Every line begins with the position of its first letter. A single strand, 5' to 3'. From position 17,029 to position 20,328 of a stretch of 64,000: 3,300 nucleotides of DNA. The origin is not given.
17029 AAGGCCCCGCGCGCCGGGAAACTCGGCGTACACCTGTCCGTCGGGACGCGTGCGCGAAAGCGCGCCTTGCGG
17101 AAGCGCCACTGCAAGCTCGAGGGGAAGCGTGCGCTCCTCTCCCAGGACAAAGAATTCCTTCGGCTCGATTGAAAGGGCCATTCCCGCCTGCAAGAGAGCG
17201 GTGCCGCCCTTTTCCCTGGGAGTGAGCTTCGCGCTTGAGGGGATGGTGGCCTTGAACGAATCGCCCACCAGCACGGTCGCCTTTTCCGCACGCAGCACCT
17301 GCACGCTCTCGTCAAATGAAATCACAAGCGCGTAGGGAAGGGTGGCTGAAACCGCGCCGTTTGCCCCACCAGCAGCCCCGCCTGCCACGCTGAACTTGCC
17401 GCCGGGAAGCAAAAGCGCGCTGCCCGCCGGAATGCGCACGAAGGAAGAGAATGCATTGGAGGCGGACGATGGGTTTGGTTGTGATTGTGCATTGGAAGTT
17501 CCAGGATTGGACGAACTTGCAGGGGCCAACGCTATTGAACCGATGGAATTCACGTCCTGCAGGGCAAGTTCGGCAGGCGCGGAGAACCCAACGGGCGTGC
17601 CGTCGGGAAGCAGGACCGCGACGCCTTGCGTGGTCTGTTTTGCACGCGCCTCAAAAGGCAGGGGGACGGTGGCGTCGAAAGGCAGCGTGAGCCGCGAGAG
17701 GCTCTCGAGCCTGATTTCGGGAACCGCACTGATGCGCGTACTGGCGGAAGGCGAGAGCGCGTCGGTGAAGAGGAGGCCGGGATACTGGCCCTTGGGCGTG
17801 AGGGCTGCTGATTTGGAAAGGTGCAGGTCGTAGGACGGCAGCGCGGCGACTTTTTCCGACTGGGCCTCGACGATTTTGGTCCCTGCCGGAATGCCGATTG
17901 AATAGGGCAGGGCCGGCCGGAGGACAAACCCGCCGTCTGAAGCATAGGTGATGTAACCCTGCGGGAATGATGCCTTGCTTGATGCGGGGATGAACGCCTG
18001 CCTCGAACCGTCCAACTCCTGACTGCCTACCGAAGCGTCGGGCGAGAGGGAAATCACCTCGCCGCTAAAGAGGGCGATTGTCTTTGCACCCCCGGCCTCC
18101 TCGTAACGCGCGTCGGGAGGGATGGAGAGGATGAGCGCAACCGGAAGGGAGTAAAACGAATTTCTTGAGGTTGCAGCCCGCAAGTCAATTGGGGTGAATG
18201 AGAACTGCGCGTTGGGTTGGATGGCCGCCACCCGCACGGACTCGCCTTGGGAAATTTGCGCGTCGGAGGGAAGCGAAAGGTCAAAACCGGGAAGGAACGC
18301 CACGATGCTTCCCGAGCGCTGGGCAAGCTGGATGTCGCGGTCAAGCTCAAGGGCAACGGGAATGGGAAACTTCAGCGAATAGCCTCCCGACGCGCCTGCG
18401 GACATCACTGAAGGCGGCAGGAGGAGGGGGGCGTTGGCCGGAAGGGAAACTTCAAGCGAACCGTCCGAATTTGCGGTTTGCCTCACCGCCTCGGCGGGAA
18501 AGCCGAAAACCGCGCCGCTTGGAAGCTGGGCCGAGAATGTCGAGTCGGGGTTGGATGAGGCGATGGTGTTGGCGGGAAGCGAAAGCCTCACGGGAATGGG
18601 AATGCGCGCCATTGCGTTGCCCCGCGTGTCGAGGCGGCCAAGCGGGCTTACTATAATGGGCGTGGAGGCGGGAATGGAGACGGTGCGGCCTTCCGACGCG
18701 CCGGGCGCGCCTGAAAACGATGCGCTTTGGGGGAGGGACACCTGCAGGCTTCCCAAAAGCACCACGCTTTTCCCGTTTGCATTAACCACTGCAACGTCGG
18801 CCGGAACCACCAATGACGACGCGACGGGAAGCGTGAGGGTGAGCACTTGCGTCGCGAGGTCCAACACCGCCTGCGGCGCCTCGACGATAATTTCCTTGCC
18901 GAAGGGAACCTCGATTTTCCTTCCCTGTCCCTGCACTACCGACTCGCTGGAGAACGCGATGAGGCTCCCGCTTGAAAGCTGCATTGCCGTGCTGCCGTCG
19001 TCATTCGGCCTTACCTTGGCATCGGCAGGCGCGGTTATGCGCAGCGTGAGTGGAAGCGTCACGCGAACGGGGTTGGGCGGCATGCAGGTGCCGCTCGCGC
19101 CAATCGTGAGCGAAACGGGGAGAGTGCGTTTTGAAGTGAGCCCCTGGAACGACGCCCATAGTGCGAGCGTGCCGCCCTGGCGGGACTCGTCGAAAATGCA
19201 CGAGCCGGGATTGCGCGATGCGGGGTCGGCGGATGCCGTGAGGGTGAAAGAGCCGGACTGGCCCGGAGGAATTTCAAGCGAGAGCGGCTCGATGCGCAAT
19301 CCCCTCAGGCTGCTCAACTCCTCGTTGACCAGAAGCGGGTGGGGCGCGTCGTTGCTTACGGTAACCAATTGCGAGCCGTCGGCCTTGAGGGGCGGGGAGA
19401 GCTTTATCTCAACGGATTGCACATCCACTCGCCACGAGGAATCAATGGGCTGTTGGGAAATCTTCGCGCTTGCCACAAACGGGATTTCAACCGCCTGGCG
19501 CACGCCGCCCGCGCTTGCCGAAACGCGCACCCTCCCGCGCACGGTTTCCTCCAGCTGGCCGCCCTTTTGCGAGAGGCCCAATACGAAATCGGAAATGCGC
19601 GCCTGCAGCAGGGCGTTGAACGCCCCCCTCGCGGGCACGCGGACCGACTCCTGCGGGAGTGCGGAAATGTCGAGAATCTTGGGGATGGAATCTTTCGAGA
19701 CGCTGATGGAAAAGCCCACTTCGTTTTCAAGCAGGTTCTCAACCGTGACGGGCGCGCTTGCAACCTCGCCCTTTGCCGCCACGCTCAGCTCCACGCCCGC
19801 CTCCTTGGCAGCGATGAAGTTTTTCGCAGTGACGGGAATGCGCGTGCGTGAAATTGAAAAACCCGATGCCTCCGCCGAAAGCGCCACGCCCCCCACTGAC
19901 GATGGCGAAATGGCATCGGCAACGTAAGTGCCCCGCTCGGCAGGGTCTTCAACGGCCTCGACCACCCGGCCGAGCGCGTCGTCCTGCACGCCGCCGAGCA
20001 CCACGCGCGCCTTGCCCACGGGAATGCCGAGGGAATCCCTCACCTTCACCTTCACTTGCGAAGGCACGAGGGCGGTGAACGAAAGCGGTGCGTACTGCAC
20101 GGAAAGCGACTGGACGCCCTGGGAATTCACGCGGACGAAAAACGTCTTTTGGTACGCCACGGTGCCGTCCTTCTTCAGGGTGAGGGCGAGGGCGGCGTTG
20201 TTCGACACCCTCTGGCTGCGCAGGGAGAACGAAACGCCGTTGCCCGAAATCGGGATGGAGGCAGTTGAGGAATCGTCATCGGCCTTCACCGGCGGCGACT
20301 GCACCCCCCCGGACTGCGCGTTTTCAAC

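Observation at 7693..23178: Single 15.5-kb ORF encoding a 5,161-aa membrane-anchored, repeat-built, cysteine-rich giant protein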

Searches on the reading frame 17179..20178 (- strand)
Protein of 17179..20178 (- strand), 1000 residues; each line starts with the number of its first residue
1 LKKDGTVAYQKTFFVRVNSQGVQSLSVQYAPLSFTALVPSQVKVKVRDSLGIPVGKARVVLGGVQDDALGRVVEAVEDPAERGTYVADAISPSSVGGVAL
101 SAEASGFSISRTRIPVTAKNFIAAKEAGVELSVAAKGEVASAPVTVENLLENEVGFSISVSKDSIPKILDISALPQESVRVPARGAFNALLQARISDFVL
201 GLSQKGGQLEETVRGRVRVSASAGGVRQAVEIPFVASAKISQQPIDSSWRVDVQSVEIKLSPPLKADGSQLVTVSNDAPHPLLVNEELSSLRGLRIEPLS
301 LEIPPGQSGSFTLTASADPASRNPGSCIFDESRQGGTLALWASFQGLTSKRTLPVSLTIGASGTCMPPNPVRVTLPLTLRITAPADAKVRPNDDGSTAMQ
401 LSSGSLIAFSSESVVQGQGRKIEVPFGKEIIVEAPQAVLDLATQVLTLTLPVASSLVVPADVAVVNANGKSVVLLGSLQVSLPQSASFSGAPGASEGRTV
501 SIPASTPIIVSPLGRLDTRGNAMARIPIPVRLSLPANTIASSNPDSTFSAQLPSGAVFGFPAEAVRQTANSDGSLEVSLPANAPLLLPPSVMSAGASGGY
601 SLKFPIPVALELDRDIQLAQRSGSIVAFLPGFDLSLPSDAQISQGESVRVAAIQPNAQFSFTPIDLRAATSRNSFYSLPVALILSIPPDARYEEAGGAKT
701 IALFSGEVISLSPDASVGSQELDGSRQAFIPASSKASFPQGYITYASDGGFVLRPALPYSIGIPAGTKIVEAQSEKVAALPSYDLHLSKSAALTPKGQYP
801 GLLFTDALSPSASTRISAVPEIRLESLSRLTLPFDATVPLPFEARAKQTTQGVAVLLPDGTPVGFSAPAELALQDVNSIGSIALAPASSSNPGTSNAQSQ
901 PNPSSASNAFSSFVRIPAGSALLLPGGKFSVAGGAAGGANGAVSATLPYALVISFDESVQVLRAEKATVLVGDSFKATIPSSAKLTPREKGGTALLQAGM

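Call 8: search_protein_families(library=pfam, proteins=[window:17179-20178:-], max_evalue=1)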
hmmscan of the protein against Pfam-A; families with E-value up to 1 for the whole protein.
window:17179-20178:- (1000 aa): 3 families
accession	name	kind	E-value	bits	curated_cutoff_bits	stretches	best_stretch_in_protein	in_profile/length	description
PF09134.16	Invasin_D3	-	0.0096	16.9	33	1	40-112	22-90/98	Invasin, domain 3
PF15780.11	ASH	-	0.053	14.1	27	0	268-314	25-73/98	Abnormal spindle-like microcephaly-assoc'd, ASPM-SPD-2-Hydin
PF13620.12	CarboxypepD_reg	-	0.14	13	32.3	1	42-119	2-72/82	Carboxypeptidase regulatory-like domain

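Call 83: search_protein_families(library=ncbifam, proteins=[window:17179-20178:-], max_evalue=0.1)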
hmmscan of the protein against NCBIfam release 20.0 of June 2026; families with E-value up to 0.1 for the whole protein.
window:17179-20178:- (1000 aa): 0 families
